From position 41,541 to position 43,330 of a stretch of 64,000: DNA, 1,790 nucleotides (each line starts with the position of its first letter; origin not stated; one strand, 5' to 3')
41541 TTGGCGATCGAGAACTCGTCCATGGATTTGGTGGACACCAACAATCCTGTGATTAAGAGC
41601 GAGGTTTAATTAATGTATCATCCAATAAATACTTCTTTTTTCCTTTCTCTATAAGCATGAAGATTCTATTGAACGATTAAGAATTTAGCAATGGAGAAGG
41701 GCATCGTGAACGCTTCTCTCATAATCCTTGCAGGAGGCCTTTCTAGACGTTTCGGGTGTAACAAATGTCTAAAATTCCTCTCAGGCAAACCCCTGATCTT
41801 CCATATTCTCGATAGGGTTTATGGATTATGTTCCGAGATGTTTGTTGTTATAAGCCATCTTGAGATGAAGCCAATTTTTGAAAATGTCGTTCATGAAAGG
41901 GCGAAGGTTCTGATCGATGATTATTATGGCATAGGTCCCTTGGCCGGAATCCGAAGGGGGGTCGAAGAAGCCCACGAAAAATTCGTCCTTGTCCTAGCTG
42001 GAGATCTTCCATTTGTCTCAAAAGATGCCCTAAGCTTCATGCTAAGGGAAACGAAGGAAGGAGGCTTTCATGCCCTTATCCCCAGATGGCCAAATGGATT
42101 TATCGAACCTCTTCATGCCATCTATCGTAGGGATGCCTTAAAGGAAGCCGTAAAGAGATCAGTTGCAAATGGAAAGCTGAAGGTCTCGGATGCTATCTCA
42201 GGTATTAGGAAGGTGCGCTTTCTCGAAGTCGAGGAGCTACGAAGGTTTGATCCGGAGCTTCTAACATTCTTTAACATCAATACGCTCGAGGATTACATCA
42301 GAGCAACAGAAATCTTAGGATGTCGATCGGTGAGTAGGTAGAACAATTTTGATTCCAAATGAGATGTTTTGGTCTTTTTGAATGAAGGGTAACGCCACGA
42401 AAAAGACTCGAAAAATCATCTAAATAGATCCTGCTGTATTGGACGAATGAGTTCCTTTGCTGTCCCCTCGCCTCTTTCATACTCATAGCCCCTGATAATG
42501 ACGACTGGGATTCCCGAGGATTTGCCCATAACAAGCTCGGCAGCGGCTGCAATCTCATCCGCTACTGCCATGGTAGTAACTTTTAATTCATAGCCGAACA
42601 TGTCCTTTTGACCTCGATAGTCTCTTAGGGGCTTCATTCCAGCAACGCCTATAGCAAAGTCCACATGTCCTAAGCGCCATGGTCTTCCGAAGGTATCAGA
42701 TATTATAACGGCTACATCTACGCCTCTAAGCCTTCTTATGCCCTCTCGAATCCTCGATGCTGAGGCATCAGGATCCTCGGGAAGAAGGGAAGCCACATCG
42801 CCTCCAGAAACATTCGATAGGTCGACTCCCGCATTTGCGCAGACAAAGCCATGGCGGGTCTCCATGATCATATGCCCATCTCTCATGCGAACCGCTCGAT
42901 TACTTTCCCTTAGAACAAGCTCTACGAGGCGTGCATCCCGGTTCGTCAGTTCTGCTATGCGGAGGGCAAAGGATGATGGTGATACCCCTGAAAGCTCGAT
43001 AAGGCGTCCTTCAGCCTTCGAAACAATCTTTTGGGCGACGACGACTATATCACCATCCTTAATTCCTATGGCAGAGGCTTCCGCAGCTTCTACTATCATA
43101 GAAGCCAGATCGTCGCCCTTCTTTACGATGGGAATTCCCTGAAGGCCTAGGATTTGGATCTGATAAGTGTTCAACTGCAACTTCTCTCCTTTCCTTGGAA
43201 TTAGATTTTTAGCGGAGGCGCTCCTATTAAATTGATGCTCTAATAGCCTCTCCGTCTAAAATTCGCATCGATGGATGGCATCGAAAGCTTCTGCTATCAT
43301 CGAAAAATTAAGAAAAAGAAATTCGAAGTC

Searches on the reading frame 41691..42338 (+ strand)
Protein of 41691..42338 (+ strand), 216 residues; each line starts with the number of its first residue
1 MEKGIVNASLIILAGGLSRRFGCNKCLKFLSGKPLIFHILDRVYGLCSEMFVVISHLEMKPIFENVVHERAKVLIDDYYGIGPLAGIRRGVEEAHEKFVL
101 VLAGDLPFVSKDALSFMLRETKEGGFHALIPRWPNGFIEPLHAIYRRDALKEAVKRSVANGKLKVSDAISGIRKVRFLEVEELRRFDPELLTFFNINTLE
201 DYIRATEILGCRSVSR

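Call 39: search_protein_families(library=pfam, proteins=[window:41691-42338:+], max_evalue=0.00001)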
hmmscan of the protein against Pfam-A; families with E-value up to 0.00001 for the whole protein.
window:41691-42338:+ (216 aa): 1 family
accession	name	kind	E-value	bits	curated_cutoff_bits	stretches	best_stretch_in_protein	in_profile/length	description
PF12804.13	NTP_transf_3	-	1.3e-30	107.2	27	1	11-154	2-142/160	MobA-like NTP transferase domain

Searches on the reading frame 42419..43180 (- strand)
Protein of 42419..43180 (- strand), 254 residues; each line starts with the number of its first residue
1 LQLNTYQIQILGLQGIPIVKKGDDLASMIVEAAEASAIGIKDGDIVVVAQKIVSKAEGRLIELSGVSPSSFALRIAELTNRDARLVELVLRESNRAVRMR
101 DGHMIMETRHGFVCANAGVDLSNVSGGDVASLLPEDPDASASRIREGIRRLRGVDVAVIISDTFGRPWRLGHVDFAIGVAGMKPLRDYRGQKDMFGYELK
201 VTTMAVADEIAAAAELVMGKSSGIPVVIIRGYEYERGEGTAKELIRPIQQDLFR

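Call 39: search_protein_families(library=pfam, proteins=[window:42419-43180:-], max_evalue=0.00001)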
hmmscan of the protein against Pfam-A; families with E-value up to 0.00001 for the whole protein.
window:42419-43180:- (254 aa): 1 family
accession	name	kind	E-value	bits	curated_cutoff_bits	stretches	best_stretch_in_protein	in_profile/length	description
PF01996.21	F420_ligase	-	4.3e-81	272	25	1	16-231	4-218/218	F420-0:Gamma-glutamyl ligase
